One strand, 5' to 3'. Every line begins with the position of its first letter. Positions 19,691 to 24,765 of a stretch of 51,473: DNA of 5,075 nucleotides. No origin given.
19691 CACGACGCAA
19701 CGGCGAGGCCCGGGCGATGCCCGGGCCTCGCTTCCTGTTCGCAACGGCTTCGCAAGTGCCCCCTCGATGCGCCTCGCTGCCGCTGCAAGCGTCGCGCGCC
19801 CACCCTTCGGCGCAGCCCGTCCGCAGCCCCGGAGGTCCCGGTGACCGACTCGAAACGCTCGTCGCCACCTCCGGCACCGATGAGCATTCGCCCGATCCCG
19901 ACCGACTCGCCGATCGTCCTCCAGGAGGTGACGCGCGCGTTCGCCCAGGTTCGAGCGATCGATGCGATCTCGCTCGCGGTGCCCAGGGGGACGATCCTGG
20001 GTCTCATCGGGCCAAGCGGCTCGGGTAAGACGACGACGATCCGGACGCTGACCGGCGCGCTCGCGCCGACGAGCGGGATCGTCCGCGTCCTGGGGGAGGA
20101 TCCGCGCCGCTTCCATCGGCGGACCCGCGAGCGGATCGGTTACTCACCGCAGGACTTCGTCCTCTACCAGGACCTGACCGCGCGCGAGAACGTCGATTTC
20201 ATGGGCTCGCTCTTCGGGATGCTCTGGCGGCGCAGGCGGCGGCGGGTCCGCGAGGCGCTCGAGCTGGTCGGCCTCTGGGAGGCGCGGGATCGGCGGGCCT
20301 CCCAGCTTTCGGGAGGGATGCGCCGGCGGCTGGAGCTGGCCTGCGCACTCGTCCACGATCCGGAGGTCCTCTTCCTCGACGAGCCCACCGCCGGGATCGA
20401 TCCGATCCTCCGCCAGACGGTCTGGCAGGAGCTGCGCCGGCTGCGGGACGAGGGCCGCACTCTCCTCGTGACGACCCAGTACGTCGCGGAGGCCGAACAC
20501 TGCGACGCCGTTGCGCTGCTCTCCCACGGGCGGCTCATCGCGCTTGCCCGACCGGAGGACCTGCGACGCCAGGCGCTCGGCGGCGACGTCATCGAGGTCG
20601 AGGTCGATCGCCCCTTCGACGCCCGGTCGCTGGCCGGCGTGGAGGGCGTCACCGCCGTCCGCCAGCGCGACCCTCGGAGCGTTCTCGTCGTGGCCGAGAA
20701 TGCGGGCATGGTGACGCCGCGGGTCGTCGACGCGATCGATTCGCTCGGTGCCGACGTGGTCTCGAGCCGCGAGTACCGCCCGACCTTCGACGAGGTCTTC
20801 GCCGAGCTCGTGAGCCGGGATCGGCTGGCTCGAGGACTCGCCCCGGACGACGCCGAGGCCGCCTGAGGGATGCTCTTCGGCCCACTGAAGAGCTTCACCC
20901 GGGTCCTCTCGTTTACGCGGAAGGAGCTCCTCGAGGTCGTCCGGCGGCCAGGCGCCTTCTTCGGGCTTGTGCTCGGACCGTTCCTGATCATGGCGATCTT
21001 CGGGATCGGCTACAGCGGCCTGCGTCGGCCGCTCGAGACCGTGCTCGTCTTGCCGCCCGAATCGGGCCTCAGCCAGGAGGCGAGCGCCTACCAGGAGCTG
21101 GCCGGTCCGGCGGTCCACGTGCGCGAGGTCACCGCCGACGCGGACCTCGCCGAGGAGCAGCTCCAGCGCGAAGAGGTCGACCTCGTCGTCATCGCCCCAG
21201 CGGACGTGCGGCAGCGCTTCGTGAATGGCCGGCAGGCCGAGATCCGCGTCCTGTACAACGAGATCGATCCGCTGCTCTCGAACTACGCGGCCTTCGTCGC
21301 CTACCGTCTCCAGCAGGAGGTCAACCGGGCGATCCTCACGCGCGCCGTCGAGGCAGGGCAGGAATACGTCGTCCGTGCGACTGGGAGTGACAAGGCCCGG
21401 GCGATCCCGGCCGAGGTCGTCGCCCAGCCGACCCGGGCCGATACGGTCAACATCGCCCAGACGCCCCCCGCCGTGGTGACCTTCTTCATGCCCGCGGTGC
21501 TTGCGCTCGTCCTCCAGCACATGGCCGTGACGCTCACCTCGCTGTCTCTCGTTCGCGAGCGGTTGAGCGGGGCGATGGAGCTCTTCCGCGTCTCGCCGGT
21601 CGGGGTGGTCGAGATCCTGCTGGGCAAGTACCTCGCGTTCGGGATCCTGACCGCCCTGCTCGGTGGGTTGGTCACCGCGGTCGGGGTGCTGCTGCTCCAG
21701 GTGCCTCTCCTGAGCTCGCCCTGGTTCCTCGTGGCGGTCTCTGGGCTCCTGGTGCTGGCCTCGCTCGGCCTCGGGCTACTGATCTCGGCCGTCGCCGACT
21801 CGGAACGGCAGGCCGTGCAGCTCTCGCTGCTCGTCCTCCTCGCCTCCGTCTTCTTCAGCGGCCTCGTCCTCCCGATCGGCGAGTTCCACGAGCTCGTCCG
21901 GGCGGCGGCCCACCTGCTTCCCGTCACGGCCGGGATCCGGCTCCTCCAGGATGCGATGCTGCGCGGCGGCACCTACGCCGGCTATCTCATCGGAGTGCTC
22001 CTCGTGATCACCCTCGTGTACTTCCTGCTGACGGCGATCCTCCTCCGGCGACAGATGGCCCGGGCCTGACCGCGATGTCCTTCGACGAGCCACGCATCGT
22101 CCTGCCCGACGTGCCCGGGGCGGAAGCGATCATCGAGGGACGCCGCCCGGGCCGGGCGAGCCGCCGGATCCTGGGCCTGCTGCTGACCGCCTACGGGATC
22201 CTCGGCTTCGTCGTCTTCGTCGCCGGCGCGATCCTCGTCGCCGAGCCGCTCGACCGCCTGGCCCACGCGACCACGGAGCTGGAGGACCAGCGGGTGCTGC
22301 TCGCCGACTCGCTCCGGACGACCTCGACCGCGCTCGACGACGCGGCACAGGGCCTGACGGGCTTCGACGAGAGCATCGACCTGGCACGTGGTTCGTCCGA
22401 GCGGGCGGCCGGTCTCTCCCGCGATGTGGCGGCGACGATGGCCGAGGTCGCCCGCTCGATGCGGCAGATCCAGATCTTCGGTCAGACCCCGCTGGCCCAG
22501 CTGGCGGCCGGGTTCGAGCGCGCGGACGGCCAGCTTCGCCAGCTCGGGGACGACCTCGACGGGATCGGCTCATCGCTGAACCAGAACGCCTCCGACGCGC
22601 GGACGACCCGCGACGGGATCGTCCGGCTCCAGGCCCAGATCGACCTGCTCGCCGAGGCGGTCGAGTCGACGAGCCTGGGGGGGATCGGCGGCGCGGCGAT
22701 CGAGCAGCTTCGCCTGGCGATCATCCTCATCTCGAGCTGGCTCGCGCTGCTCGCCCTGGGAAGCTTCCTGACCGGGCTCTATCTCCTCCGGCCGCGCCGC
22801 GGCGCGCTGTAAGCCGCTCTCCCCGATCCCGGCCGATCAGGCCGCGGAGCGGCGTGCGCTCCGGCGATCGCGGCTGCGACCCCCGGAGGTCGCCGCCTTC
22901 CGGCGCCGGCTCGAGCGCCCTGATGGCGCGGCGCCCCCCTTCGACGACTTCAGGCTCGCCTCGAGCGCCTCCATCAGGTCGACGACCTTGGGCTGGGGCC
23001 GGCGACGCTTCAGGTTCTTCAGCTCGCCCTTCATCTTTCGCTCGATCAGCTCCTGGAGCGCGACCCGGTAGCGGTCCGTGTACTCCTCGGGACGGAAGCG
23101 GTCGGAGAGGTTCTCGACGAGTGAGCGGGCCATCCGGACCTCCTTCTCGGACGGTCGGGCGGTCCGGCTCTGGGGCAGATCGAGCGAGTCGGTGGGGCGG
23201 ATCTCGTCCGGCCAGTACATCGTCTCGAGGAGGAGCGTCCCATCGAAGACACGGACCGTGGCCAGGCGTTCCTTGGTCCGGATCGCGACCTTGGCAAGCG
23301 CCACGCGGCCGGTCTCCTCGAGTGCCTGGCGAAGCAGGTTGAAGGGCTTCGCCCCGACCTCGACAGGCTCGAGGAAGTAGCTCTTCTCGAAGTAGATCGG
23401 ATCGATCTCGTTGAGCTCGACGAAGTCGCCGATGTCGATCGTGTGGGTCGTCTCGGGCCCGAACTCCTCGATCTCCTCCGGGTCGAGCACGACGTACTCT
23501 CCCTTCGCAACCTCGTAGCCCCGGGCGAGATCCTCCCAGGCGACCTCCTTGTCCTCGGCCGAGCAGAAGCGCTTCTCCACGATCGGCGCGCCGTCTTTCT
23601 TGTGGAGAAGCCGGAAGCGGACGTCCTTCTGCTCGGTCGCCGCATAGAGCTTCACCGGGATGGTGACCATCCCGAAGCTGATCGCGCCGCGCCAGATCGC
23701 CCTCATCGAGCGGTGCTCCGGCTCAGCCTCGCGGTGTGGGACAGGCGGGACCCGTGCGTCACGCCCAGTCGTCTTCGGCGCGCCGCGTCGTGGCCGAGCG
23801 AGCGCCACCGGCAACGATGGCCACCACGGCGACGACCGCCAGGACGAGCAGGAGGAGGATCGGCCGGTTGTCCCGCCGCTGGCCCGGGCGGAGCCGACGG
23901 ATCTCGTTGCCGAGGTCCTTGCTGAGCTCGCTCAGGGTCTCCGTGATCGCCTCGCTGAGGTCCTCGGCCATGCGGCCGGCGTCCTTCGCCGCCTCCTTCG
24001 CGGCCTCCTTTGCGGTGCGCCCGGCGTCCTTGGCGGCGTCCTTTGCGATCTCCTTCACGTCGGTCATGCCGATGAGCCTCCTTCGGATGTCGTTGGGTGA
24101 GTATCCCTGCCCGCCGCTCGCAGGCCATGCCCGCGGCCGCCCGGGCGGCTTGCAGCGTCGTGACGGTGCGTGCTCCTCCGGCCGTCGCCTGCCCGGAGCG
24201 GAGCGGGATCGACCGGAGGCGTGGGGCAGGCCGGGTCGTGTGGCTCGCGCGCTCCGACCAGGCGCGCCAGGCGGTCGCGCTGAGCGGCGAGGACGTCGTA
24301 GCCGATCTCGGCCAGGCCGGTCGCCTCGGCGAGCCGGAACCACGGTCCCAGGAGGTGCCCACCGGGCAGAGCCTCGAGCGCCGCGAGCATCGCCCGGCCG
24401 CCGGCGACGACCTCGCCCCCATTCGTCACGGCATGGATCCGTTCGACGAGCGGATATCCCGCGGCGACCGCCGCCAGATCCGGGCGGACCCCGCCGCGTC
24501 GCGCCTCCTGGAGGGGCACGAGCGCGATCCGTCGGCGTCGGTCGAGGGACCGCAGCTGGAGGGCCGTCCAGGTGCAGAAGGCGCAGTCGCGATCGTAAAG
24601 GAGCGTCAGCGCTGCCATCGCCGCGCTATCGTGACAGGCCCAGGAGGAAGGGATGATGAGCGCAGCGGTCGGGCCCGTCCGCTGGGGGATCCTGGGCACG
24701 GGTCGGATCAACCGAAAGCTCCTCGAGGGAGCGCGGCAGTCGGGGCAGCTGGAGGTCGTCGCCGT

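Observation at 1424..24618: Candidate stress/dormancy regulon marked by an 11-bp-periodic TGCAAG box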

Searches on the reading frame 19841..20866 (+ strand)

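Call 10: search_protein_families(library=pfam, proteins=[window:19841-20866:+], max_evalue=0.01)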
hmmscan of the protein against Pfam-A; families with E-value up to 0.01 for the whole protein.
window:19841-20866:+ (341 aa): 8 families
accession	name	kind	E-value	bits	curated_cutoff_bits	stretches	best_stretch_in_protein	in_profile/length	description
PF00005.33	ABC_tran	-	6.2e-35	121.2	25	1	41-184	2-137/137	ABC transporter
PF13304.12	AAA_21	-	1.7e-10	41.9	27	1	149-213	231-298/304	AAA domain, putative AbiEii toxin, Type IV TA system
PF13732.12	DrrA1-3_C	-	3.9e-07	31.1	27.4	1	238-324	3-81/81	ATP-binding protein DrrA1-3-like, C-terminal domain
PF13401.12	AAA_22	-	5e-05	24.1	27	1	52-203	7-109/130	AAA domain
PF13191.12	AAA_16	-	0.00011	23.2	32.6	1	43-181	15-140/167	AAA ATPase domain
PF06414.18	Zeta_toxin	-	0.00048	20.1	22.3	1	57-97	23-63/199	Zeta toxin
PF13671.12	AAA_33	-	0.0016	19.2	27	1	55-99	4-43/143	AAA domain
PF25199.1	nSTAND_NTPase5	-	0.0016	18.7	34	0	49-84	40-74/145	Novel STAND NTPase 5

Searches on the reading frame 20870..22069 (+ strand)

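Call 10: search_protein_families(library=pfam, proteins=[window:20870-22069:+], max_evalue=0.01)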
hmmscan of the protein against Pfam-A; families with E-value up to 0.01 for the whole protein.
window:20870-22069:+ (399 aa): 3 families
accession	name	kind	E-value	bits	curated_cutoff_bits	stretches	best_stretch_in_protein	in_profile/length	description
PF12698.13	ABC2_membrane_3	-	1.4e-36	126.8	31.6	1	32-389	6-346/347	ABC-2 family transporter protein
PF01061.29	ABC2_membrane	-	8.9e-20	71.6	26.9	1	207-363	51-210/211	ABC-2 type transporter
PF12679.13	ABC2_membrane_2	-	2.7e-13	50.2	27.2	1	155-394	72-280/283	ABC-2 family transporter protein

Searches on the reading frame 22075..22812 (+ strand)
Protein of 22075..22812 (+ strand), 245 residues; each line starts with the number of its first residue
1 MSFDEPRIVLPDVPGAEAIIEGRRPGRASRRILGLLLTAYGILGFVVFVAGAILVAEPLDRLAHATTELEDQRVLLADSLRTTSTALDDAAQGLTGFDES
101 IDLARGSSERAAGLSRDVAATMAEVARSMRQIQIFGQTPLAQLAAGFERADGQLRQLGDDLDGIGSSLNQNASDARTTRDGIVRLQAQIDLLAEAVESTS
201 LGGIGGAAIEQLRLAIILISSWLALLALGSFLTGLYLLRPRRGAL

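Call 10: search_protein_families(library=pfam, proteins=[window:22075-22812:+], max_evalue=0.01)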
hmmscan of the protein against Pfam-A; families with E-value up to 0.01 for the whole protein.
window:22075-22812:+ (245 aa): 1 family
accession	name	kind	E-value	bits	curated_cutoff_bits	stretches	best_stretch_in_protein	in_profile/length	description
PF06103.16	DUF948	-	0.00034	21.2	37.2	0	136-200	17-81/89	Bacterial protein of unknown function (DUF948)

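Call 43: search_protein_families(library=pfam, proteins=[window:22075-22812:+], max_evalue=0.05)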
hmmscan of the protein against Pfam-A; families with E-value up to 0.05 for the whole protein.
window:22075-22812:+ (245 aa): 3 families
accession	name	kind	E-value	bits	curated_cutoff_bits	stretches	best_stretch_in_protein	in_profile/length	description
PF06103.16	DUF948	-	0.00034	21.2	37.2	0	136-200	17-81/89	Bacterial protein of unknown function (DUF948)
PF12795.12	MscS_porin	-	0.019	15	34.4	1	59-193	2-133/238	Mechanosensitive ion channel porin domain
PF06160.17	EzrA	-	0.03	13.1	39.6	1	64-212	299-446/557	Septation ring formation regulator, EzrA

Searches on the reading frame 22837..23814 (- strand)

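Call 10: search_protein_families(library=pfam, proteins=[window:22837-23814:-], max_evalue=0.01)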
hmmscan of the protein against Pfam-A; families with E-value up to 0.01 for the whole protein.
window:22837-23814:- (325 aa): 1 family
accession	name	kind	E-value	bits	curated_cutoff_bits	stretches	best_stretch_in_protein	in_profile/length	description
PF02735.22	Ku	-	1e-51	176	25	1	46-228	1-190/190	Ku70/Ku80 beta-barrel domain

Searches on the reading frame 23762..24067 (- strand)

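Call 42: search_protein_families(library=pfam, proteins=[window:23762-24067:-], max_evalue=0.05)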
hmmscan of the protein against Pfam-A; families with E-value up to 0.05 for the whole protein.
seq(102 aa): 3 families
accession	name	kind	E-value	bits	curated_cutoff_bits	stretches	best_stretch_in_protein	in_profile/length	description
PF11239.13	DUF3040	-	0.022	15.5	24.7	1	51-90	24-65/84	Protein of unknown function (DUF3040)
PF08023.17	Antimicrobial_2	-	0.033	15.2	22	0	4-18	6-20/33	Frog antimicrobial peptide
PF20400.3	BAR_4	-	0.045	13.9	27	0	13-59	5-51/192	BAR-like domain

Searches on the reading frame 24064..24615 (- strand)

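Call 43: search_protein_families(library=pfam, proteins=[window:24064-24615:-], max_evalue=0.05)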
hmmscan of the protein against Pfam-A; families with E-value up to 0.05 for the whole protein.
window:24064-24615:- (183 aa): 1 family
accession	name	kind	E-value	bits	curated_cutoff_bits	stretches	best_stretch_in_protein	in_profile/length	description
PF04134.17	DCC1-like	-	6.5e-15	56.8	27.8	1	5-118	1-112/113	DCC1-like thiol-disulfide oxidoreductase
